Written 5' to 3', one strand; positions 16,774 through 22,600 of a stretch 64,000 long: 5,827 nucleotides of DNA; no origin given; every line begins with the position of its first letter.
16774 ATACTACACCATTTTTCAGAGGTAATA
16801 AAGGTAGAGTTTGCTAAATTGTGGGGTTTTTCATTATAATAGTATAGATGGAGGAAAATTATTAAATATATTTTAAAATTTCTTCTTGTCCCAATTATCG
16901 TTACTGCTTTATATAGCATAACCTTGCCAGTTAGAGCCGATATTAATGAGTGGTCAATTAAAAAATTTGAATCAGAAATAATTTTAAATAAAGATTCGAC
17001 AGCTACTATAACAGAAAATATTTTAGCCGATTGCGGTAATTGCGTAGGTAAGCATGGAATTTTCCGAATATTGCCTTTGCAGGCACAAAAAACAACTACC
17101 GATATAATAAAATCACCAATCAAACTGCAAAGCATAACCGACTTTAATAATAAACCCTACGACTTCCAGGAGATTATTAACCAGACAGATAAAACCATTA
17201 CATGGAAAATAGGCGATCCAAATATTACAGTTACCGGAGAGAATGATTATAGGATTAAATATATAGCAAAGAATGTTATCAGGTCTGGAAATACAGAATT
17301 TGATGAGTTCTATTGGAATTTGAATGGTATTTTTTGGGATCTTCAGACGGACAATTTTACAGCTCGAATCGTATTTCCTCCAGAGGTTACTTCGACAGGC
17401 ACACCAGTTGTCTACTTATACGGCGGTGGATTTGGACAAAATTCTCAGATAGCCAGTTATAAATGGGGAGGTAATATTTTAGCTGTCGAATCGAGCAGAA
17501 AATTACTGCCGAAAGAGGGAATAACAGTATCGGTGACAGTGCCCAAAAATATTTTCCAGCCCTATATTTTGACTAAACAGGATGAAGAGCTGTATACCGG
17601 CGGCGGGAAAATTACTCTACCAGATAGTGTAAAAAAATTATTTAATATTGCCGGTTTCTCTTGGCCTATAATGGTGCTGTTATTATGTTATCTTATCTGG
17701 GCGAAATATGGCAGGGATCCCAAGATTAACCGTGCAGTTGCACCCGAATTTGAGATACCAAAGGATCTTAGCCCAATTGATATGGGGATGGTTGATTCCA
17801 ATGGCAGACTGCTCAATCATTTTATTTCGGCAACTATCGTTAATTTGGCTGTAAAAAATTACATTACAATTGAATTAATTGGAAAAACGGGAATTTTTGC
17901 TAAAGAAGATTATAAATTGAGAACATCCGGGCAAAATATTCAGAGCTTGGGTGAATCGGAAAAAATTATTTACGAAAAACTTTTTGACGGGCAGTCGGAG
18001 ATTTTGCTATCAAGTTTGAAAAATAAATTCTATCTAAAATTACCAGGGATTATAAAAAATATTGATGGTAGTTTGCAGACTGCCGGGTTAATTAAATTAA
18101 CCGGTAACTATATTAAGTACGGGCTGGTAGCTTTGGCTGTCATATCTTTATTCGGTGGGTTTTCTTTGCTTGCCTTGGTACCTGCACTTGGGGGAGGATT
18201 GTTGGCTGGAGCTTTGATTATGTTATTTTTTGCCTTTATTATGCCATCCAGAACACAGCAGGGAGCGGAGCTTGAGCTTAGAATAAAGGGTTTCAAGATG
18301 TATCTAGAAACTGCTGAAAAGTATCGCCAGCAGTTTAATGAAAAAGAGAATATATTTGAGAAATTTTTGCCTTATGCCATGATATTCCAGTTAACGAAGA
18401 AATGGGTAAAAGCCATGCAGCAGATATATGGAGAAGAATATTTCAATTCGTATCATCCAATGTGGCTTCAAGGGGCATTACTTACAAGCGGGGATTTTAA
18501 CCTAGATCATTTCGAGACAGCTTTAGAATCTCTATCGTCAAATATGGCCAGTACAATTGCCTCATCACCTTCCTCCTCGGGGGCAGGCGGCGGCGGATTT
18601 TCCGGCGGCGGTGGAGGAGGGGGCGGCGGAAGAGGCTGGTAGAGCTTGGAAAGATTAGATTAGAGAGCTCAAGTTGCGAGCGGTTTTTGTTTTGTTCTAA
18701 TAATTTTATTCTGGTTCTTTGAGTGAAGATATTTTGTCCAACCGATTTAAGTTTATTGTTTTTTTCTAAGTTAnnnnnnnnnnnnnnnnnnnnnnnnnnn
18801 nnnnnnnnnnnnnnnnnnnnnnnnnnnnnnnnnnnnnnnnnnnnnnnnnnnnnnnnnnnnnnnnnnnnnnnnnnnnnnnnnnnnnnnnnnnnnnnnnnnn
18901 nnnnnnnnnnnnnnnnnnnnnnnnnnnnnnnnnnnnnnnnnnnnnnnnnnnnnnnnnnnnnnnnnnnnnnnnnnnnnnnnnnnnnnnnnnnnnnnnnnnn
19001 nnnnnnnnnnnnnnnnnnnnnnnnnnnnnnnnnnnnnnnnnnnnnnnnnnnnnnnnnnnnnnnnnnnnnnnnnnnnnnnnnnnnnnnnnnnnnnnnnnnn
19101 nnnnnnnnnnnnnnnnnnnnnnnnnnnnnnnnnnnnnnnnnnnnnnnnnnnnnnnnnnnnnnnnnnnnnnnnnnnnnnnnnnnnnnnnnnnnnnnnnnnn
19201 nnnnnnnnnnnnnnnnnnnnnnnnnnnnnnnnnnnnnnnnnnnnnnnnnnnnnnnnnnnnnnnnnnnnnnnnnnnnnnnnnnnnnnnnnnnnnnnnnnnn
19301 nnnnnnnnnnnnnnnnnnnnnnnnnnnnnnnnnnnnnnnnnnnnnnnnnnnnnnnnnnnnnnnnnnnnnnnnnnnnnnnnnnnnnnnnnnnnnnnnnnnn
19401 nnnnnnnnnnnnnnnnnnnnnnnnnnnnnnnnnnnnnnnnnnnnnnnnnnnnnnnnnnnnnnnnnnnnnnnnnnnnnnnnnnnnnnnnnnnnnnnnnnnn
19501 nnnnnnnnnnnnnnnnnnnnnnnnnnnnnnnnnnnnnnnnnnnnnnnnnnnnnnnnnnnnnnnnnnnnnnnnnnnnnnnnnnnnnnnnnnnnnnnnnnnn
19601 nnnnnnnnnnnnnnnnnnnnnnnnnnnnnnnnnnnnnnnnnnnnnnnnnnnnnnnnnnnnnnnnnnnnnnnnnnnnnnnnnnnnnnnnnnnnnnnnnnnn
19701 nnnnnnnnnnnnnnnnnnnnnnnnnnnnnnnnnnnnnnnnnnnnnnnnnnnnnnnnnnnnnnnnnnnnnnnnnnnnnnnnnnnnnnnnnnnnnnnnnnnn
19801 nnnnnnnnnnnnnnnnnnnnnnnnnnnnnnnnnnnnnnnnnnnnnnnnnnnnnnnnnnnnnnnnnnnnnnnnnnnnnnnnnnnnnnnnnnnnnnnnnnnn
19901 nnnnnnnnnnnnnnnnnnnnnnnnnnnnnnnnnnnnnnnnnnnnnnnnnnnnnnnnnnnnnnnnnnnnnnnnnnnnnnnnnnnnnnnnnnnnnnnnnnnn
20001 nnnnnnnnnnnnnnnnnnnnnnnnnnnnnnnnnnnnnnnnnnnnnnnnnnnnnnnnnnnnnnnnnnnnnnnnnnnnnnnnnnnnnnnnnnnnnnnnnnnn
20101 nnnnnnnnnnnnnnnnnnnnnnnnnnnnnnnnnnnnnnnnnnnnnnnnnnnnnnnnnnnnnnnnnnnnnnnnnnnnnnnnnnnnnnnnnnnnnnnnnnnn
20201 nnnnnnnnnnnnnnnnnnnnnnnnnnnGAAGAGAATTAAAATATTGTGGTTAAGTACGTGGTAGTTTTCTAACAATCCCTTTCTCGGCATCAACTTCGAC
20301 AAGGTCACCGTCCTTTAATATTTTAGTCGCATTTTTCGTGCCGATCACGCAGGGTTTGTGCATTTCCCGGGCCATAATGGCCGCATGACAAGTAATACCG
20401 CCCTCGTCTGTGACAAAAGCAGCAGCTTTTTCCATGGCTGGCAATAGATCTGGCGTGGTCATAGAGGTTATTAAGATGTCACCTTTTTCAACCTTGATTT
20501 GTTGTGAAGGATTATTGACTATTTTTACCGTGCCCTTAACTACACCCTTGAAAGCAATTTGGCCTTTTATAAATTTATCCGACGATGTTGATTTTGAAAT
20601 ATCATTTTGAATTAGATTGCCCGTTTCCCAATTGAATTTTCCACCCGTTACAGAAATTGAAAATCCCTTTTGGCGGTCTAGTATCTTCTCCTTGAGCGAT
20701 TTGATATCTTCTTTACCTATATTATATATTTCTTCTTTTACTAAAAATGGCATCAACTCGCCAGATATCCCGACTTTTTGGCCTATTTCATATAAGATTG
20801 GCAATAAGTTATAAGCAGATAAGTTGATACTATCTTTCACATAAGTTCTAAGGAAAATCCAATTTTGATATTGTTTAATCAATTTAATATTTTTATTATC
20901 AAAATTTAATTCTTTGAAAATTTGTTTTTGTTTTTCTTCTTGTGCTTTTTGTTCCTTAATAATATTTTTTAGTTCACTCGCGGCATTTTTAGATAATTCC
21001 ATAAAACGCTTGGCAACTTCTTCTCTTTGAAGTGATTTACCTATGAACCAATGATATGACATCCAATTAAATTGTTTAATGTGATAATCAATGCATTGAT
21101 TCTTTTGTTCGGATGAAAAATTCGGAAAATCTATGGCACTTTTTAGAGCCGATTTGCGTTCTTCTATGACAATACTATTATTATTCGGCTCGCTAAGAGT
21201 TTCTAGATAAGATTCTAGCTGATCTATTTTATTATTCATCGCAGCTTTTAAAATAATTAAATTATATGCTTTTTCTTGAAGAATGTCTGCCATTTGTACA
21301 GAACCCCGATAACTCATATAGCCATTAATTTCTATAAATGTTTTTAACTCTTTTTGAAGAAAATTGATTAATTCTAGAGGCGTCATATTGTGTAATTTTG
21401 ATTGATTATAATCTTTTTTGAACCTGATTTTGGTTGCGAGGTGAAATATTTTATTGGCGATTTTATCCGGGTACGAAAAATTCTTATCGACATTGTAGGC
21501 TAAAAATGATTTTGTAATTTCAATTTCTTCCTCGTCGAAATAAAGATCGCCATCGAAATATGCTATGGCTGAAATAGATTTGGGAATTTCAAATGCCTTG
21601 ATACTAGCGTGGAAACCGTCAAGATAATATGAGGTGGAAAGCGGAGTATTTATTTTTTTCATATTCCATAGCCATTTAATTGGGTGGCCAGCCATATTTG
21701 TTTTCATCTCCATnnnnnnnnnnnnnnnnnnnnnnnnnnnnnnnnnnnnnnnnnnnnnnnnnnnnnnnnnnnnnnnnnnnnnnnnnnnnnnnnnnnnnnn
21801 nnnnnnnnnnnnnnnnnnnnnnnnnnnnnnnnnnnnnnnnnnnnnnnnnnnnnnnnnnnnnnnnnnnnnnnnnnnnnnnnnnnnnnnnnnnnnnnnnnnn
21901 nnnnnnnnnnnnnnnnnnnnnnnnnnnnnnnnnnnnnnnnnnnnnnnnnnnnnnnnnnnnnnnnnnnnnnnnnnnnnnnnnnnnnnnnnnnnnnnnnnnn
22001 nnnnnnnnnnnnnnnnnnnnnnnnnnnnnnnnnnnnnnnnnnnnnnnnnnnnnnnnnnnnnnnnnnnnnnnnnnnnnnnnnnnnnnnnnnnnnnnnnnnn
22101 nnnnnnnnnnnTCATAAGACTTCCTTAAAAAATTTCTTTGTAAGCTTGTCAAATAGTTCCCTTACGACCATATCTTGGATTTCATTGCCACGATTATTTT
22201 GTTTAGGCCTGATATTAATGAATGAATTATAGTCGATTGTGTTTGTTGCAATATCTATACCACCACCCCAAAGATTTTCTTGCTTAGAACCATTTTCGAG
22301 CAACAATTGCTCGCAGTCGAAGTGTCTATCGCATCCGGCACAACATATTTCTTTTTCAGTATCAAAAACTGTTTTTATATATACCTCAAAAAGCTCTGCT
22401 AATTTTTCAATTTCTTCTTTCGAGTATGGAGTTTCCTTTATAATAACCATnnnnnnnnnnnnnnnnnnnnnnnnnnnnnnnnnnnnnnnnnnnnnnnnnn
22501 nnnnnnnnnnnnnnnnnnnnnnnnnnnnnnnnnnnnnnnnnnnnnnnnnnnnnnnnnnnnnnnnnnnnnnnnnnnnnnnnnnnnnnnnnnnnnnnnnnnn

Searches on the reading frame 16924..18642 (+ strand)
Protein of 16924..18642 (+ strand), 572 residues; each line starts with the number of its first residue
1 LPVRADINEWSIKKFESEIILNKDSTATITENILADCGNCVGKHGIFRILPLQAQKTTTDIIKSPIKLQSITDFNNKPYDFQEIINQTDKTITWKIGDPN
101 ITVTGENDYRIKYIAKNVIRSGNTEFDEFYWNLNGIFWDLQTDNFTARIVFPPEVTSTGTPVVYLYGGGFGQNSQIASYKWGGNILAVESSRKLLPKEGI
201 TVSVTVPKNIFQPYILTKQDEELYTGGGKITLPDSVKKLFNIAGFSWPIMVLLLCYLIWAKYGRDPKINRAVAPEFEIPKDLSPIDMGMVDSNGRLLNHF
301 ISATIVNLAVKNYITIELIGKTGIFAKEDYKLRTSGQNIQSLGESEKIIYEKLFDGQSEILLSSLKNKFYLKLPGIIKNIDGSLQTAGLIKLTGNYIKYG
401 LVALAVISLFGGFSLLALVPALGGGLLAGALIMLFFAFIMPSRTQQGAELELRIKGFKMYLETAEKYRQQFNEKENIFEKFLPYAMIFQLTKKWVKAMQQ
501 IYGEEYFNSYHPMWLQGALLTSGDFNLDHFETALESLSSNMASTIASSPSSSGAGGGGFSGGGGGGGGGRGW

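Call 12: search_protein_families(library=pfam, proteins=[window:16924-18642:+], max_evalue=0.001)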
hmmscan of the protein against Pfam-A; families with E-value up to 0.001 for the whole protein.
window:16924-18642:+ (572 aa): 2 families
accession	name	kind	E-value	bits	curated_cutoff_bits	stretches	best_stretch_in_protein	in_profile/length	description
PF20990.2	DUF2207_C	-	2.1e-30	106.7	33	1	275-498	5-247/247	Predicted membrane protein (DUF2207) C-terminal domain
PF09972.14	DUF2207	-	1e-14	55.5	24.4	1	11-204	1-170/172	Predicted membrane protein (DUF2207) N-terminal domain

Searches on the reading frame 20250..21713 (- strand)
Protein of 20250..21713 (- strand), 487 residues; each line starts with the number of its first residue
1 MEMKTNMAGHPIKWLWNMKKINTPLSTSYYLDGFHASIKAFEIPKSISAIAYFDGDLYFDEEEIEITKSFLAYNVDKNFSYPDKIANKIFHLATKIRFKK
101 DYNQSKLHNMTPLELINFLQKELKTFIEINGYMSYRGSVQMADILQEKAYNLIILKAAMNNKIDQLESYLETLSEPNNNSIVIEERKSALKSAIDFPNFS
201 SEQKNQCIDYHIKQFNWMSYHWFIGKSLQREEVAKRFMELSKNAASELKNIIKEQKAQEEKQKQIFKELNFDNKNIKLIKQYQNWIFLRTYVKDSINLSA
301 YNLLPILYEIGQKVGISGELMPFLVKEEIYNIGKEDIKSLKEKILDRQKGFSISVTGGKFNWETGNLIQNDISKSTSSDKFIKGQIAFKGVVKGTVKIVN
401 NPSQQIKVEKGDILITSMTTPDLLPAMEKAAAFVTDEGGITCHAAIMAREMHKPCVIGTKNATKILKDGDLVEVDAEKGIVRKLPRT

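Call 12: search_protein_families(library=pfam, proteins=[window:20250-21713:-], max_evalue=0.001)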
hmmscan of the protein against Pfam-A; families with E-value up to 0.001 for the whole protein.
window:20250-21713:- (487 aa): 1 family
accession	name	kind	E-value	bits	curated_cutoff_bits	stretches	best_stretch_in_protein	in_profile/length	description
PF00391.29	PEP-utilizers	-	1.7e-27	95.3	23.1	1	409-479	2-72/72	PEP-utilising enzyme, mobile domain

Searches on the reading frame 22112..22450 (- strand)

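Call 12: search_protein_families(library=pfam, proteins=[window:22112-22450:-], max_evalue=0.001)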
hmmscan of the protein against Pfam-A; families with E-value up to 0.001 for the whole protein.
window:22112-22450:- (112 aa): 1 family
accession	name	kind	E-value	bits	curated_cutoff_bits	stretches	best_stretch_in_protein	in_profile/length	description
PF18924.5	DUF5674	-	1.6e-28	99.3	27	1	4-106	2-108/109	Protein of unknown function (DUF5674)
